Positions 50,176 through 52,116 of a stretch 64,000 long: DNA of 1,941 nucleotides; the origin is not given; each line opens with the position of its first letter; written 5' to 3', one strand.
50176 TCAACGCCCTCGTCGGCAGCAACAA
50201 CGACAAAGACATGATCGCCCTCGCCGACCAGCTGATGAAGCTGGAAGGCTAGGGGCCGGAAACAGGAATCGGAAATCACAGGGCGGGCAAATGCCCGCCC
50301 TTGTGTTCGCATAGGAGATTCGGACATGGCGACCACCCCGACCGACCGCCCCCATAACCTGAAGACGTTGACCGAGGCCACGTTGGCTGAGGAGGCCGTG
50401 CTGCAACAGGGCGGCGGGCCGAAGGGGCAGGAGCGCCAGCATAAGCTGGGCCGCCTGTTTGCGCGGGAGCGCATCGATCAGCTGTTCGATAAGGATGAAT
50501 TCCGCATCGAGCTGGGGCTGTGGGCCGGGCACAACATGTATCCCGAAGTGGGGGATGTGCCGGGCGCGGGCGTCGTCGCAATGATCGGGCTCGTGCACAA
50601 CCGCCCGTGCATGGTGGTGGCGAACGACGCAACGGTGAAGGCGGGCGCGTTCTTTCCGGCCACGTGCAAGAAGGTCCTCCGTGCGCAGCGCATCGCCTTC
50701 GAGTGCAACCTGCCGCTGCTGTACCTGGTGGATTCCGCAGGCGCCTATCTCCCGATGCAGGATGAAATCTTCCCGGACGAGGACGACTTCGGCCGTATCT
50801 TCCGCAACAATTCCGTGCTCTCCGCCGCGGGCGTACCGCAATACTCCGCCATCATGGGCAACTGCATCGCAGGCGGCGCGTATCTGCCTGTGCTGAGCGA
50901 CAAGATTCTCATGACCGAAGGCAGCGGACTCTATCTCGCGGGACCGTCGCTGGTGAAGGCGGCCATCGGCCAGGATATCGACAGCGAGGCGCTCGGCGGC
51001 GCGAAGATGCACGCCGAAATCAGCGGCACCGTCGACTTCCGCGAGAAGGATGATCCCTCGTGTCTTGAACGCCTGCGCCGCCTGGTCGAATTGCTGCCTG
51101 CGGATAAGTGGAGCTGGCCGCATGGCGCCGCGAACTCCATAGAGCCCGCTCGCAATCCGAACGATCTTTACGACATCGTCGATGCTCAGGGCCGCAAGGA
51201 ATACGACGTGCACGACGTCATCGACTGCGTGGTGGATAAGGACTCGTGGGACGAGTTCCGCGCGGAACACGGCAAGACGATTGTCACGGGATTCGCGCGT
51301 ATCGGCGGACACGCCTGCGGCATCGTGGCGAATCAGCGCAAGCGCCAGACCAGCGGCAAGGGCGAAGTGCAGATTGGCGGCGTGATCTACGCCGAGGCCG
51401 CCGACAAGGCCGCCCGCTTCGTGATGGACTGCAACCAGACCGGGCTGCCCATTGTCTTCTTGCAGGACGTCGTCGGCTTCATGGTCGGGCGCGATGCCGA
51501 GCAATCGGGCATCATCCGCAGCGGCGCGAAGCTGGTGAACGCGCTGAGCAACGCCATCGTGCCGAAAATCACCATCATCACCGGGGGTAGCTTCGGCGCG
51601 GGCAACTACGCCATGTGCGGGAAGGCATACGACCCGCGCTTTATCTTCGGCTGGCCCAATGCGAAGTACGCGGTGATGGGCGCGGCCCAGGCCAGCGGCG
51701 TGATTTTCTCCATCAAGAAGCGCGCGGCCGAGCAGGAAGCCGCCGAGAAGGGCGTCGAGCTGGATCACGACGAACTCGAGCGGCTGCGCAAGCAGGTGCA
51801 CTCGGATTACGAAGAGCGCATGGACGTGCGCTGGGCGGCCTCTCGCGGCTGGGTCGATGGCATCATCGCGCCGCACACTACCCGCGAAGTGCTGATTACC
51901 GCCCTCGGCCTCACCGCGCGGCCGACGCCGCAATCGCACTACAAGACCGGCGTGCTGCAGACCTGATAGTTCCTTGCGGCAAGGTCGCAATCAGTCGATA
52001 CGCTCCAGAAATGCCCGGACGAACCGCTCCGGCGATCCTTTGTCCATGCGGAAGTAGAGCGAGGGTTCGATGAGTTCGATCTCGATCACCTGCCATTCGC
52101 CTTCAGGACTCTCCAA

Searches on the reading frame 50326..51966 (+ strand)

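Call 67: search_protein_families(library=pfam, proteins=[window:50326-51966:+], max_evalue=0.0001)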
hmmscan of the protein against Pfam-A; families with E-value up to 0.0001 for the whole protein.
window:50326-51966:+ (546 aa): 3 families
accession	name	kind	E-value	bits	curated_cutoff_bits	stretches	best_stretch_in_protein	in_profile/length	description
PF01039.27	Carboxyl_trans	-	1.3e-139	466.5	22.3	1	37-531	1-479/493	Carboxyl transferase domain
PF03255.19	ACCA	-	2.4e-18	66.8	23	2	315-474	90-242/310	Acetyl co-enzyme A carboxylase carboxyltransferase-like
PF06833.16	MdcE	-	3.5e-05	24.1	32.7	0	371-459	25-113/196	Malonate decarboxylase gamma subunit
